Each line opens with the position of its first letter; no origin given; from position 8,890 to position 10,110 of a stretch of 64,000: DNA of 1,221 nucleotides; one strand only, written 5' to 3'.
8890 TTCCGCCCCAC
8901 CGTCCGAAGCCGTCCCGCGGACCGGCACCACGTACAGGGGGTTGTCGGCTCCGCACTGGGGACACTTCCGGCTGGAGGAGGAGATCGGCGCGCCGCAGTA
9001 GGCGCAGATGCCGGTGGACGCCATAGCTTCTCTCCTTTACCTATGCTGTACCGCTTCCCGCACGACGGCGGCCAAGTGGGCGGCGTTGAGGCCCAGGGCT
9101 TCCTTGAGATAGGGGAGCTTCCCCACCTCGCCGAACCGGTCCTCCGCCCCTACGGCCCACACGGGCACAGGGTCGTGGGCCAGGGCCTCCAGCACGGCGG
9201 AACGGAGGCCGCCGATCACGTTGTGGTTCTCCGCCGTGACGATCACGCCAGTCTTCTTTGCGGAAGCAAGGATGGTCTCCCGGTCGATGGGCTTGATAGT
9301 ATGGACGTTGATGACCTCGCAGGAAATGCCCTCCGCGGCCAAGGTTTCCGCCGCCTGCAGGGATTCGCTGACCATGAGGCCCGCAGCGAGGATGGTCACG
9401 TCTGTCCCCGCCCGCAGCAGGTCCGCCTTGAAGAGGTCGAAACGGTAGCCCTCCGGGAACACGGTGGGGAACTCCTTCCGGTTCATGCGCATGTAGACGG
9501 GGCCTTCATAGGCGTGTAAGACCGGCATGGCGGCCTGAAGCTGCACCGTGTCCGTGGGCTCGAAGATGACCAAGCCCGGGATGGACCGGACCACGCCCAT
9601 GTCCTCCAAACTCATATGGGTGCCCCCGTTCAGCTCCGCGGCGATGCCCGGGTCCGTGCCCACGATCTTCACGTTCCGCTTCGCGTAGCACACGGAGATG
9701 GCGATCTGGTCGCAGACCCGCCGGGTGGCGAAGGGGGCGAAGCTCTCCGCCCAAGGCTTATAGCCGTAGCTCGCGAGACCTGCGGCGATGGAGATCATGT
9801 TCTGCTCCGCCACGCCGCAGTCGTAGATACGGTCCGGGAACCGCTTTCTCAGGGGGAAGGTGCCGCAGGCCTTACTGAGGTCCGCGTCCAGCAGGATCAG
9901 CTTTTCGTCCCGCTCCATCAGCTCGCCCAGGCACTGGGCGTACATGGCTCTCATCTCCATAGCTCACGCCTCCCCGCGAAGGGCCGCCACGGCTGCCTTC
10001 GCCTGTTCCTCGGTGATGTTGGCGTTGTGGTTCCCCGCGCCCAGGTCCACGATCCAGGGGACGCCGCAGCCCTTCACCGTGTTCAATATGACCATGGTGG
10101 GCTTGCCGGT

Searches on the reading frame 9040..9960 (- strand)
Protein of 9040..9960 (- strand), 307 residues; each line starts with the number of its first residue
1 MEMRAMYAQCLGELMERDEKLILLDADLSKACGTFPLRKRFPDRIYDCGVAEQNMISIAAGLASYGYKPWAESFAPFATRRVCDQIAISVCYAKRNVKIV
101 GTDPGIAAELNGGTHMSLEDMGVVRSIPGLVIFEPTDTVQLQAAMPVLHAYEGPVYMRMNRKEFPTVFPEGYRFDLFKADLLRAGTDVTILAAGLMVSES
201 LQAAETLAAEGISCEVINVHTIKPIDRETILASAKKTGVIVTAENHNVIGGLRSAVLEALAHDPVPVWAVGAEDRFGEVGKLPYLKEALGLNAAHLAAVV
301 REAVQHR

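Call 7: search_protein_families(library=pfam, proteins=[window:9040-9960:-])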
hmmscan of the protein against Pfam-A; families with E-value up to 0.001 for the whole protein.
window:9040-9960:- (307 aa): 3 families
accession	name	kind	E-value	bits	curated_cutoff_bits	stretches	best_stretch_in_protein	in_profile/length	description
PF02779.29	Transket_pyr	-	4.6e-33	114.7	27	1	1-164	3-172/174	Transketolase, pyrimidine binding domain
PF02780.25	Transketolase_C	-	8.3e-31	106.9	25.9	1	178-295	2-123/124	Transketolase, C-terminal domain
PF22613.1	Transketolase_C_1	-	0.00024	21.7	27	1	185-228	11-54/113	Transketolase-like TK C-terminal domain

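Call 57: find_related_loci(query=window:9040-9960:-, collection=genome_contigs, flank=10000)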
Query window:9040-9960:- (307 aa) in genome_contigs; peptide patterns used: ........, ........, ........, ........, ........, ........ (x = any residue, [..] = any of these).
87 stretches matched a pattern; 50 encode a relative of the query (tblastn E <= 1e-3); 50 distinct loci.
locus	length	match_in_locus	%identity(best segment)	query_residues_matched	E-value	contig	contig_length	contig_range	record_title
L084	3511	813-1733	93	1-307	0e+0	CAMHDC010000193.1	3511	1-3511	MAG: uncultured Clostridia bacterium isolate SRR11784291_bin.26_metaWRAP_v1.3_MAG genome assembly, contig: ERZ12202683.3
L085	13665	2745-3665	90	1-307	0e+0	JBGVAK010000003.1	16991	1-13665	MAG: Christensenellales bacterium isolate ruminal_MAG_432 ruminal_MAG_432_contig_0003, whole genome shotgun sequence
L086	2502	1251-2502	91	1-307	0e+0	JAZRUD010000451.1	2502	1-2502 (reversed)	MAG: Clostridia bacterium isolate T1900045337_YK20190026.MAGScoT_cleanbin_000026 SGB_6624_k141_189011, whole genome shot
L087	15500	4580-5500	87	1-307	0e+0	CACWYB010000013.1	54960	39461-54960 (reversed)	MAG: uncultured Clostridiales bacterium isolate RUG11019 genome assembly, contig: RUG11019_asm_13, whole genome shotgun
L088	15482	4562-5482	91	1-307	0e+0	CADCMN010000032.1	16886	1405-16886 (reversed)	MAG: uncultured Clostridiales bacterium isolate RUG14781 genome assembly, contig: RUG14781_asm_32, whole genome shotgun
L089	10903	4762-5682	72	1-307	1e-153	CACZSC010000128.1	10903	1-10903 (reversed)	MAG: uncultured Ruminococcus sp. isolate RUG12901 genome assembly, contig: RUG12901_asm_128, whole genome shotgun sequen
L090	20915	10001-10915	69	1-305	4e-148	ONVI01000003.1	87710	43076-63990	uncultured Clostridiales bacterium isolate RUG674 genome assembly, contig: scaffold_64, whole genome shotgun sequence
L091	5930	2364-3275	69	1-304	3e-148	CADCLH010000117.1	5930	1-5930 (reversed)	MAG: Ruminococcaceae bacterium isolate RUG14754 genome assembly, contig: RUG14754_asm_117, whole genome shotgun sequence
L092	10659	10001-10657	99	1-219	9e-147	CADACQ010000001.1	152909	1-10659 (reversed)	MAG: uncultured Clostridiales bacterium isolate RUG13181 genome assembly, contig: RUG13181_asm_1, whole genome shotgun s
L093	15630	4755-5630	71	1-292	1e-146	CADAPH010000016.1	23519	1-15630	MAG: Ruminococcaceae bacterium isolate RUG13498 genome assembly, contig: RUG13498_asm_16, whole genome shotgun sequence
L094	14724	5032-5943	70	1-304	7e-147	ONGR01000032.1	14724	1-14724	uncultured Clostridiales bacterium isolate RUG294 genome assembly, contig: scaffold_3205, whole genome shotgun sequence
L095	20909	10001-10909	69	1-303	1e-146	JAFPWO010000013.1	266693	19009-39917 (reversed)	MAG: Lachnospiraceae bacterium isolate RGIG1540 Goat_Abomasum-5__c324675, whole genome shotgun sequence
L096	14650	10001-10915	69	1-304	3e-145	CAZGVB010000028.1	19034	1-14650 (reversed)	MAG TPA_asm: uncultured Parasporobacterium sp. isolate binchicken_co323_420 genome assembly, contig: NODE_2826_length_19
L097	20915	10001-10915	72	1-305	7e-145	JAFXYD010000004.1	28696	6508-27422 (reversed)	MAG: Oscillospiraceae bacterium isolate RGIG6852 Sheep_Rumen-4__c4227, whole genome shotgun sequence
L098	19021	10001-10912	66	1-304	3e-144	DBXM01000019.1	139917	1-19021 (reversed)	MAG TPA_asm: Mageeibacillus sp. UBA1212 UBA1212_contig_22478, whole genome shotgun sequence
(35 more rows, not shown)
